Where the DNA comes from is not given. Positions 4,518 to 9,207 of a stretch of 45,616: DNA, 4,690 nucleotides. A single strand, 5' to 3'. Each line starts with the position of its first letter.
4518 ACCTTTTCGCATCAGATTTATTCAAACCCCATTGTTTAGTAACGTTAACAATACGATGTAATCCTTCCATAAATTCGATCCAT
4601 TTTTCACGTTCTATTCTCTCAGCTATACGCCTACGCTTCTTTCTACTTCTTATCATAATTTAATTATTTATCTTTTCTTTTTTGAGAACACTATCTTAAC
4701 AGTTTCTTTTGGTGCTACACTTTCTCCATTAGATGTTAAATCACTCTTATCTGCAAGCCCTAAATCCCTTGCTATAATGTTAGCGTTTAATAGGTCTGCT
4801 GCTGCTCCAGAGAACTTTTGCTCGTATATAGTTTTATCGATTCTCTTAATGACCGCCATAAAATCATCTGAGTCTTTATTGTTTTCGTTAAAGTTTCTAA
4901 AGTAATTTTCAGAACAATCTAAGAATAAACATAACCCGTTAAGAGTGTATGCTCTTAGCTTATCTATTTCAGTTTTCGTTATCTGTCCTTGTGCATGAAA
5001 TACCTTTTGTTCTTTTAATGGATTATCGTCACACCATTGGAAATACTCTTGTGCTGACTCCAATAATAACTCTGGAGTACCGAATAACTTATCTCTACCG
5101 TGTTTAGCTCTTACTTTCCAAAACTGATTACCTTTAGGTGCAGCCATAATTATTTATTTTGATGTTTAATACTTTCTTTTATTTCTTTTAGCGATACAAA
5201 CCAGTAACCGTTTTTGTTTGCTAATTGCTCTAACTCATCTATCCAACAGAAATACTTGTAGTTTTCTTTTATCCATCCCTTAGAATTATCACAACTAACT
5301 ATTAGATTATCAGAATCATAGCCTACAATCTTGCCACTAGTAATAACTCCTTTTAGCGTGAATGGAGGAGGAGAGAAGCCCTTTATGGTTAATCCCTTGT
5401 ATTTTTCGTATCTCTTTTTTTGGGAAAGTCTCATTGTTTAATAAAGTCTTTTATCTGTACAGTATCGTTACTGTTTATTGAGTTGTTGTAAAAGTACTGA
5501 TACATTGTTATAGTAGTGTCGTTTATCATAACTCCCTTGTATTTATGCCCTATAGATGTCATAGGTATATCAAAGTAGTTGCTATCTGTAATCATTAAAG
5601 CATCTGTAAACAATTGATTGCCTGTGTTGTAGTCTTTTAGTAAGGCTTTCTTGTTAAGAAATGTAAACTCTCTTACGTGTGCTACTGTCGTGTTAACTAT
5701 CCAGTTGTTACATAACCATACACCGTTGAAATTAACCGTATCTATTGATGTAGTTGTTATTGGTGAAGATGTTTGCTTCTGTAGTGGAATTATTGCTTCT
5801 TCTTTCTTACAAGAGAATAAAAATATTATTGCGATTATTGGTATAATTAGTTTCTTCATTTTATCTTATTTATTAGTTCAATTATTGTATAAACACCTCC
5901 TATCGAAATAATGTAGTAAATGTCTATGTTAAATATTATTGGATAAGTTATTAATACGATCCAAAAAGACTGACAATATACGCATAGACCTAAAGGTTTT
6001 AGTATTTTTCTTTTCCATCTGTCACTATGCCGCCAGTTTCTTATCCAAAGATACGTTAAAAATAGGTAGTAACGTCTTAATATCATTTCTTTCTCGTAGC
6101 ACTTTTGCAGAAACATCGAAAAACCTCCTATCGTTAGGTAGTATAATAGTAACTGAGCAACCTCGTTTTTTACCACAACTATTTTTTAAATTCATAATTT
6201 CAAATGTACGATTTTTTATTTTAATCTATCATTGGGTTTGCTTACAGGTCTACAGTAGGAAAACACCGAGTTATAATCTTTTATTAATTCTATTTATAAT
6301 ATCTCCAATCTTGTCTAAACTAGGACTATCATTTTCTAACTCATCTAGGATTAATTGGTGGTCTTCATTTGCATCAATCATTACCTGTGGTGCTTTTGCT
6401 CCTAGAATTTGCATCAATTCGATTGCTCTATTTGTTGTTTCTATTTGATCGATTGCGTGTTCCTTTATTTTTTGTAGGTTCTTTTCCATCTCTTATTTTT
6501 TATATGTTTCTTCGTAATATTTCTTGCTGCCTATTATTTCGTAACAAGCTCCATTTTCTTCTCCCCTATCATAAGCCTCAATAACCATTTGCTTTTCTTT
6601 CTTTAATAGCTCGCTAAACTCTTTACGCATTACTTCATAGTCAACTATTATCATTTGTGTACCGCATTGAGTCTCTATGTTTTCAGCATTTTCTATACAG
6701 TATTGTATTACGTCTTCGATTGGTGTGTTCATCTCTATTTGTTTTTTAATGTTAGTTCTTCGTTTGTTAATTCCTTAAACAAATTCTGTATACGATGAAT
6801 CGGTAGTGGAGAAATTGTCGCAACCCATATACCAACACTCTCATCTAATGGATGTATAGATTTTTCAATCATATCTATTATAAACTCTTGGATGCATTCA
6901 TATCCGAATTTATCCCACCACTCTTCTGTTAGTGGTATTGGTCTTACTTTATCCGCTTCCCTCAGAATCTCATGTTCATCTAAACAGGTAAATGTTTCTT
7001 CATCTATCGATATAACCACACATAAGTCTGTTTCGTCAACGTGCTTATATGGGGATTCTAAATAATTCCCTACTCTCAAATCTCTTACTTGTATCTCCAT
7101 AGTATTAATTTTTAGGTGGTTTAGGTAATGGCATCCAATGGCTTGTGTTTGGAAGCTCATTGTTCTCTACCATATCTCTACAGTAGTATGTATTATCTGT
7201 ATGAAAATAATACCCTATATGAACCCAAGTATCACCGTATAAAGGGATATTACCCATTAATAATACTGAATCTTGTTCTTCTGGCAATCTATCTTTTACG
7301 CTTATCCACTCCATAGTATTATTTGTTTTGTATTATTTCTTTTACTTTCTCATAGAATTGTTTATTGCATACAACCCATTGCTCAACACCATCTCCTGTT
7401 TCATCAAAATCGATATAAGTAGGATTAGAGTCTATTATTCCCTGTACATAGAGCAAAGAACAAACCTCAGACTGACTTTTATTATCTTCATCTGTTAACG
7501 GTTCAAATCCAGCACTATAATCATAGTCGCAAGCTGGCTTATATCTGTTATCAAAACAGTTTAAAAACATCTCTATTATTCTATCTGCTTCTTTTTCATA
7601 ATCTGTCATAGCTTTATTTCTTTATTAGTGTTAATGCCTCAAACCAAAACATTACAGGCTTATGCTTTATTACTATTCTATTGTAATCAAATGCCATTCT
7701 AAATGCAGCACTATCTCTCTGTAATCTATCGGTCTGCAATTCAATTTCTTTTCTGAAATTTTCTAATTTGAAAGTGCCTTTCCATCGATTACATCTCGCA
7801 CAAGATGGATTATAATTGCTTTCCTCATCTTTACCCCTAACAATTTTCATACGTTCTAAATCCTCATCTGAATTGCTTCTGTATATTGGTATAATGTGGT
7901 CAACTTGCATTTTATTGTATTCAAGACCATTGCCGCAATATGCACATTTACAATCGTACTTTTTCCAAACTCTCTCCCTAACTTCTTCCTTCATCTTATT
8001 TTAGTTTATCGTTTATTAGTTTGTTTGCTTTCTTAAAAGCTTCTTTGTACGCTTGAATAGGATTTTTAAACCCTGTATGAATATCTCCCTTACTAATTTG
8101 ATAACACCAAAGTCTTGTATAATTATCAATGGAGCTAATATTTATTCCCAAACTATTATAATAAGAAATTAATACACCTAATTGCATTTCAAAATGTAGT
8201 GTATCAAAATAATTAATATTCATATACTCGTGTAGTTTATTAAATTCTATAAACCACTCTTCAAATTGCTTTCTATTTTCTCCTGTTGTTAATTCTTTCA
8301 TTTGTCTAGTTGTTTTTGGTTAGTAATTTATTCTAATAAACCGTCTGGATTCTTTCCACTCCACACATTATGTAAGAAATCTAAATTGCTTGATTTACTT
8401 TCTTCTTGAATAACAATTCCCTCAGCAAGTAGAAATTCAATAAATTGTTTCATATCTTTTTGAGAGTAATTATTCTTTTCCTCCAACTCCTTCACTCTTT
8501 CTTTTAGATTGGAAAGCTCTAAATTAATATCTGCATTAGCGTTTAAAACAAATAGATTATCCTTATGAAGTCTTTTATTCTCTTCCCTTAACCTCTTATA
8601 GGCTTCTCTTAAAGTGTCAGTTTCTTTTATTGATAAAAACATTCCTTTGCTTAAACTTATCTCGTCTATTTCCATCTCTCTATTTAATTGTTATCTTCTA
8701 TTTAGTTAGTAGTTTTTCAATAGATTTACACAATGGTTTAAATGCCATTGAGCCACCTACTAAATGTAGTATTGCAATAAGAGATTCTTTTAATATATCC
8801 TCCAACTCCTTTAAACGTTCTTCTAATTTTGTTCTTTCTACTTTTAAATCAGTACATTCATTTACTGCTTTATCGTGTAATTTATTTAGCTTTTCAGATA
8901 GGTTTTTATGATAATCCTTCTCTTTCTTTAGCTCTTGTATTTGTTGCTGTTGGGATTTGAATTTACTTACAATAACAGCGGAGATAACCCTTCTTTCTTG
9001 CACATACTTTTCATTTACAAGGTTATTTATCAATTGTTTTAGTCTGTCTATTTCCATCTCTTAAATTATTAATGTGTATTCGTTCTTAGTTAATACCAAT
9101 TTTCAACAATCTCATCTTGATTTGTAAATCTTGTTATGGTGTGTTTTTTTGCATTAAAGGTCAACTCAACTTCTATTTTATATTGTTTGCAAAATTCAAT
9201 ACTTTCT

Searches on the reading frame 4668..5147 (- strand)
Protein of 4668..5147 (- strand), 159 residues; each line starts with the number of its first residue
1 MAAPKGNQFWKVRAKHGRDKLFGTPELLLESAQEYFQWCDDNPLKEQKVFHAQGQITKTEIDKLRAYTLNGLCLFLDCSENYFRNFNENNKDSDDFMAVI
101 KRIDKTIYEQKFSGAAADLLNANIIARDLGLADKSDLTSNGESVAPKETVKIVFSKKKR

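Call 28: search_protein_families(library=pfam, max_evalue=0.01, proteins=[window:4668-5147:-])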
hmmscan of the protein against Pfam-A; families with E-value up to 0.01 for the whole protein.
window:4668-5147:- (159 aa): 1 family
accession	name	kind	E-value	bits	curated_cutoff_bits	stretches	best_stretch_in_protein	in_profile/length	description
PF16677.11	GP3_package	-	8.2e-26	90.7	29.4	1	17-136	1-104/105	DNA-packaging protein gp3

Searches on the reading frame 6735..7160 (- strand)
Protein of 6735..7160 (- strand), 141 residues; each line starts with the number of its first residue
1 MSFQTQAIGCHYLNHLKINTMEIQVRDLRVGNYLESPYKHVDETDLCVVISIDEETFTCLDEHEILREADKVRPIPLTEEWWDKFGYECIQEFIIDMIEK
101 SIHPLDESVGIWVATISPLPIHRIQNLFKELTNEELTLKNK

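Call 64: search_protein_families(library=pfam, max_evalue=0.01, proteins=[window:6735-7160:-])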
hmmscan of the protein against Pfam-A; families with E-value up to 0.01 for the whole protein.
window:6735-7160:- (141 aa): 1 family
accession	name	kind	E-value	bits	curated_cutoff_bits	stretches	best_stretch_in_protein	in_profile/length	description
PF01380.27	SIS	-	0.0041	17.4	25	1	35-89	45-98/131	SIS domain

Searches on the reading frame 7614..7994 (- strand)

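Call 64: search_protein_families(library=pfam, max_evalue=0.01, proteins=[window:7614-7994:-])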
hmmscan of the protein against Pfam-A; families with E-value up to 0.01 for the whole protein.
window:7614-7994:- (126 aa): 3 families
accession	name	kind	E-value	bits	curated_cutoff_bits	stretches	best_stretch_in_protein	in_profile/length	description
PF01844.29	HNH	-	1.4e-08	35.2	21.4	1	17-73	1-45/47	HNH endonuclease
PF14279.12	HNH_5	-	1.5e-05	25.3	27.5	0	17-37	1-21/56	HNH endonuclease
PF13395.12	HNH_4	-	0.0044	17.4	22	1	17-43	1-32/54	HNH endonuclease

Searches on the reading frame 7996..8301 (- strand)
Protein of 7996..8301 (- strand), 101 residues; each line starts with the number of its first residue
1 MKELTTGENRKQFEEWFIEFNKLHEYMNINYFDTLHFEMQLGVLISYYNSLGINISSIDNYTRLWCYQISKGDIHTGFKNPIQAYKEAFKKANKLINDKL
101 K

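Call 64: search_protein_families(library=pfam, max_evalue=0.01, proteins=[window:7996-8301:-])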
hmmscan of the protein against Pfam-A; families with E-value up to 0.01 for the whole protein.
window:7996-8301:- (101 aa): 1 family
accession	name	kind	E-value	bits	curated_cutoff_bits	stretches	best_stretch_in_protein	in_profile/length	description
PF02011.21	Glyco_hydro_48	-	0.0063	15.5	25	1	43-88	287-326/619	Glycosyl hydrolase family 48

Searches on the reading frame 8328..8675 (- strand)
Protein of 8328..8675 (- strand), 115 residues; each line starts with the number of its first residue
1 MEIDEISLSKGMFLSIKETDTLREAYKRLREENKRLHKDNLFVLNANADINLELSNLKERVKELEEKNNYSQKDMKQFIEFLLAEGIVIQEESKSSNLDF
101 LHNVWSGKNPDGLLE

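Call 64: search_protein_families(library=pfam, max_evalue=0.01, proteins=[window:8328-8675:-])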
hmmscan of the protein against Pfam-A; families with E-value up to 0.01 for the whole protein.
window:8328-8675:- (115 aa): 2 families
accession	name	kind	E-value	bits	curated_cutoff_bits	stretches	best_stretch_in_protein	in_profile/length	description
PF17078.10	SHE3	-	0.0048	17.1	30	1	17-84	133-201/228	SWI5-dependent HO expression protein 3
PF03836.20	RasGAP_C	-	0.0088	16.6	26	0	50-81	48-79/137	RasGAP C-terminus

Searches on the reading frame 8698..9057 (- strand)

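Call 64: search_protein_families(library=pfam, max_evalue=0.01, proteins=[window:8698-9057:-])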
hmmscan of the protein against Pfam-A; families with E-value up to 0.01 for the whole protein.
window:8698-9057:- (119 aa): 1 family
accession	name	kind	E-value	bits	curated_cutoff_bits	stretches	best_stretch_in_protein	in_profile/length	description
PF08331.15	QueG_DUF1730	-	0.0088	16.4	25.1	0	36-69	34-67/77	Epoxyqueuosine reductase QueG, DUF1730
